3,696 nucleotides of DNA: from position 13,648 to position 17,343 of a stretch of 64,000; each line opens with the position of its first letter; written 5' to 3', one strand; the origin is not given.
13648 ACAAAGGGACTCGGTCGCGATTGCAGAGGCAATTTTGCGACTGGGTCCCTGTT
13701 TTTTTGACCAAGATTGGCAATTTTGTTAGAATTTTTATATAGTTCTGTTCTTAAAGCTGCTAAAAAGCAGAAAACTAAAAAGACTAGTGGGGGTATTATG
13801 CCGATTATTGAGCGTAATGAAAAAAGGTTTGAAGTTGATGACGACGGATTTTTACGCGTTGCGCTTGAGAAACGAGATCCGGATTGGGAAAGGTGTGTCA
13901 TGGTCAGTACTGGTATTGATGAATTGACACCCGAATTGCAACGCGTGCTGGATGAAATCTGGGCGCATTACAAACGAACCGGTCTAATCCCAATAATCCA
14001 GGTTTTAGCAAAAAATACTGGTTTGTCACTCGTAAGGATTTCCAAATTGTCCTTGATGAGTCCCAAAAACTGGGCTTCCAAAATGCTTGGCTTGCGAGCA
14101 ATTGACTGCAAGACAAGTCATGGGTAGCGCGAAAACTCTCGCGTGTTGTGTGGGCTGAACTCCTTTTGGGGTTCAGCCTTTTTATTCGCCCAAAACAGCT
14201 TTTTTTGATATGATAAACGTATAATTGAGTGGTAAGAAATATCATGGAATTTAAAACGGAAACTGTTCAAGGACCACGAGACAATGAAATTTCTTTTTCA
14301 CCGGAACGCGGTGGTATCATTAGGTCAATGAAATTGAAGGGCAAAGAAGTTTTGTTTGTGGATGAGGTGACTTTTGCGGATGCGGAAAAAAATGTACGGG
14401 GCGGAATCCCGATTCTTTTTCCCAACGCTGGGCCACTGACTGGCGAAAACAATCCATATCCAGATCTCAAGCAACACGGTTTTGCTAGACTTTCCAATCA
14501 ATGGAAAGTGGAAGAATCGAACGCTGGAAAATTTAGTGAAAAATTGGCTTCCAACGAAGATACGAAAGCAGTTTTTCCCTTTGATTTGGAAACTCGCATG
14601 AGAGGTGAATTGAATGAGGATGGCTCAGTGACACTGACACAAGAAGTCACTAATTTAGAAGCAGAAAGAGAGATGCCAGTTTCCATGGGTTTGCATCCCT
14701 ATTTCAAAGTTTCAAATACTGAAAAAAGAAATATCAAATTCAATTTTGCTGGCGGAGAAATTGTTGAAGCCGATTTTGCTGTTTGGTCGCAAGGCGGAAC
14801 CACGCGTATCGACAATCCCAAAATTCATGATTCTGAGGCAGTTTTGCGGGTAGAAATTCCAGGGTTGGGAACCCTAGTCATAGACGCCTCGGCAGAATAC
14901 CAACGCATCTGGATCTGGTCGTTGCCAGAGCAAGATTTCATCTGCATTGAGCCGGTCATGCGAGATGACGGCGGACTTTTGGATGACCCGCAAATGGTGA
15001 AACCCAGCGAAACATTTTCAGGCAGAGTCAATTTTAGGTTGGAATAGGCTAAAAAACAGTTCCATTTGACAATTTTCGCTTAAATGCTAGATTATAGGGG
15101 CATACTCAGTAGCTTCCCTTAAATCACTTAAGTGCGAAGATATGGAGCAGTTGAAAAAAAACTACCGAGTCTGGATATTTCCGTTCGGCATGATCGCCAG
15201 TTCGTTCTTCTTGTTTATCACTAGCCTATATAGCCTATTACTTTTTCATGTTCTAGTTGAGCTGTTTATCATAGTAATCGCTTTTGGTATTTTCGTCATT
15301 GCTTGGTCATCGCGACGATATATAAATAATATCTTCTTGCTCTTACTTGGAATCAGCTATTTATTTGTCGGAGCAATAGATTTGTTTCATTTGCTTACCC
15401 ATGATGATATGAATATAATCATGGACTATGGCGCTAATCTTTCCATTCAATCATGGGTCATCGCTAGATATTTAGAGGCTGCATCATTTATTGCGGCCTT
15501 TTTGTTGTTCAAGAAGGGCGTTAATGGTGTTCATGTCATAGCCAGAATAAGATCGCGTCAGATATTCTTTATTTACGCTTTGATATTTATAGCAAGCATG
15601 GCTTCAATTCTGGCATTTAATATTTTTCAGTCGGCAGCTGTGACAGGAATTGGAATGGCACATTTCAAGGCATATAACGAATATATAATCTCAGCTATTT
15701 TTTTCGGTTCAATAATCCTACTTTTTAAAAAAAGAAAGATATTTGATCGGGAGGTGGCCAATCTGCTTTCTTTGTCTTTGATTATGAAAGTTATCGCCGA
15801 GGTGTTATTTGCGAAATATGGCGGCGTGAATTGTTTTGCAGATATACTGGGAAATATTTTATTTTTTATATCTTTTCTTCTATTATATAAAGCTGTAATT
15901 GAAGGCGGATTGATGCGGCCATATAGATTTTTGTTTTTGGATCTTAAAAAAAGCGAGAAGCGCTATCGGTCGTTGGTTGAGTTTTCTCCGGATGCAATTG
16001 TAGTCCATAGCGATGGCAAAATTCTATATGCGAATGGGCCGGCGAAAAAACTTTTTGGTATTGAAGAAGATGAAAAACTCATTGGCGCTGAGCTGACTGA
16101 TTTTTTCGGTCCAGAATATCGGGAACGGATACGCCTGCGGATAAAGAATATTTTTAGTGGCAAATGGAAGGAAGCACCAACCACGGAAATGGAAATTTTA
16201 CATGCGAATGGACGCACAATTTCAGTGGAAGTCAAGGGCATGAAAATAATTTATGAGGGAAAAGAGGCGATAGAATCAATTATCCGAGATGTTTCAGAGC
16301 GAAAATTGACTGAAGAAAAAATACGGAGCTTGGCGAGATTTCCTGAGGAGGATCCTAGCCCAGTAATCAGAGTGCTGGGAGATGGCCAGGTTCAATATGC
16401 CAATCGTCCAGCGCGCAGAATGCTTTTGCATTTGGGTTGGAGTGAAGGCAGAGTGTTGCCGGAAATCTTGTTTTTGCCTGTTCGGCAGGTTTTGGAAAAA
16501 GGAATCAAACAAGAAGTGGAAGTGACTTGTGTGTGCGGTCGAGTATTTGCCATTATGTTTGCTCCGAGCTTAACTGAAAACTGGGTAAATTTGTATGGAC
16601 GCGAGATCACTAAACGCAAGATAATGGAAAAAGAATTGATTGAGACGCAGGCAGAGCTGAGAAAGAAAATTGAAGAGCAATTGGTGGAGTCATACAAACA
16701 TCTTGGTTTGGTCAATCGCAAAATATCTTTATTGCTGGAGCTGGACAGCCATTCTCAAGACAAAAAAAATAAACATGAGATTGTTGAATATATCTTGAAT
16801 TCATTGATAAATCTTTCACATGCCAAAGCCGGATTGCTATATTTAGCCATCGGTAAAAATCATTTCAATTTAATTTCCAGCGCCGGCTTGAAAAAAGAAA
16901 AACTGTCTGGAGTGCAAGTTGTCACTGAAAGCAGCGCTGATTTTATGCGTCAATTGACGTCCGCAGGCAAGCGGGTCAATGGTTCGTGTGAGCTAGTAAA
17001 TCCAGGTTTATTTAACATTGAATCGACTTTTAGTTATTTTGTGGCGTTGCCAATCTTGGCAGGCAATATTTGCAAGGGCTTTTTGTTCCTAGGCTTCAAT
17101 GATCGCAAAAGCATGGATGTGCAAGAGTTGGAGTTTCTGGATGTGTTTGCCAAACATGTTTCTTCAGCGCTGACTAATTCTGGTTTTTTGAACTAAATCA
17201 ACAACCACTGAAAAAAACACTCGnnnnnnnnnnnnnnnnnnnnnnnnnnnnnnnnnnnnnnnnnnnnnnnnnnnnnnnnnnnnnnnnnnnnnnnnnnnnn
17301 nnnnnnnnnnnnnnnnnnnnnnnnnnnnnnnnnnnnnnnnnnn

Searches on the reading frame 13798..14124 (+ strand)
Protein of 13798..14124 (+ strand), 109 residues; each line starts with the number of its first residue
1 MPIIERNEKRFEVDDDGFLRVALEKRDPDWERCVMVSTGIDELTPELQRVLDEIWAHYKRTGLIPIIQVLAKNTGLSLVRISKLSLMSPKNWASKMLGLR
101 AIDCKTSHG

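Call 58: search_protein_families(library=pfam, proteins=[window:13798-14124:+], max_evalue=0.0001)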
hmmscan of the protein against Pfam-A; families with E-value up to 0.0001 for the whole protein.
window:13798-14124:+ (109 aa): 1 family
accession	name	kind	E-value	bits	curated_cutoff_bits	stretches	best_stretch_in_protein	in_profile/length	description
PF04358.19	DsrC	-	2.6e-06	28.3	24.9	1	7-96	3-97/107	DsrC like protein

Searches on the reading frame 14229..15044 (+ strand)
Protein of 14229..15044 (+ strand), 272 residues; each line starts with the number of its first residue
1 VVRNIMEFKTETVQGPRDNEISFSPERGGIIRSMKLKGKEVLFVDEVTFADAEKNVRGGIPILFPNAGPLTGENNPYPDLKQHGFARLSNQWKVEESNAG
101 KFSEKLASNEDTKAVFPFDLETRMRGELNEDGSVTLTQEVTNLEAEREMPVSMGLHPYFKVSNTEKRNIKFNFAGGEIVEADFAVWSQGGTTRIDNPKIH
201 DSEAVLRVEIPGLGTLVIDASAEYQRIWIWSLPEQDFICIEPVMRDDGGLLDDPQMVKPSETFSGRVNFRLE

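Call 58: search_protein_families(library=pfam, proteins=[window:14229-15044:+], max_evalue=0.0001)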
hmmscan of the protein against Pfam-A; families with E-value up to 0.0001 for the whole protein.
window:14229-15044:+ (272 aa): 1 family
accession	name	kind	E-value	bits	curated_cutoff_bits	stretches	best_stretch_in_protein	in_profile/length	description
PF01263.26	Aldose_epim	-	5.9e-21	75.6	27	1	25-189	16-190/299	Aldose 1-epimerase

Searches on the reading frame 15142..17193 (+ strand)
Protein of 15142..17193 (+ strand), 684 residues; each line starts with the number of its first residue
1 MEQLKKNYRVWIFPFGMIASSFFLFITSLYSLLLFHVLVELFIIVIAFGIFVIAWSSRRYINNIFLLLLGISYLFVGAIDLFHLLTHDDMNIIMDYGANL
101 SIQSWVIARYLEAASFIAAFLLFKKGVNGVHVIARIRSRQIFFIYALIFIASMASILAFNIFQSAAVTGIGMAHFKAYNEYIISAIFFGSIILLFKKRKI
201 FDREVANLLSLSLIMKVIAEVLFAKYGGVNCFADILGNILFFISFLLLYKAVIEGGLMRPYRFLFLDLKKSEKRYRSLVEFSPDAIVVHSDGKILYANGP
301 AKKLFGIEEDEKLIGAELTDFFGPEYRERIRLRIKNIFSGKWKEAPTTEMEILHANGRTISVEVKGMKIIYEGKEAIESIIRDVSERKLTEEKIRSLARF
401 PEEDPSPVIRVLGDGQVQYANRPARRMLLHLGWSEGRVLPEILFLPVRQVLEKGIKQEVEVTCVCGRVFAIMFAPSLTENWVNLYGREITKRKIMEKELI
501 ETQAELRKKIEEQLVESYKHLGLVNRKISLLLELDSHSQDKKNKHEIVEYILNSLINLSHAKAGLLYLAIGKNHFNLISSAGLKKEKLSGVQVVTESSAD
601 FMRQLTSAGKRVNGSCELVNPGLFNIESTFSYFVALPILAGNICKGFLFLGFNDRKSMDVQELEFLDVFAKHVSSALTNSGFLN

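Call 8: search_protein_families(library=pfam, proteins=[window:15142-17193:+])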
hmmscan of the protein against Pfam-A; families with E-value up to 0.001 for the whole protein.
window:15142-17193:+ (684 aa): 8 families
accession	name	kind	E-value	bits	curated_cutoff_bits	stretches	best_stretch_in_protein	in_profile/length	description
PF17159.10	MASE3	-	6.1e-62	209.6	31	1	28-260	2-226/226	Membrane-associated sensor domain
PF13426.13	PAS_9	-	6.4e-15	55.7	27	1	283-386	1-103/103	PAS domain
PF13188.13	PAS_8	-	3.6e-12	46.1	21.8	1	274-331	2-59/65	PAS domain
PF00989.32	PAS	-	1.2e-09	38.6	22.6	1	274-380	2-109/113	PAS fold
PF08448.16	PAS_4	-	5.7e-06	27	23.1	1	282-388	4-109/110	PAS fold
PF24820.1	Diguanyl_cycl_sensor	-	2.2e-05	24.8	28.1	1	285-364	9-91/109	Diguanylate cyclase-like sensor domain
PF08447.18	PAS_3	-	0.00054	20.6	25.6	1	294-370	1-76/89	PAS fold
PF13185.12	GAF_2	-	0.00065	20.4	28.6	0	545-677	5-135/136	GAF domain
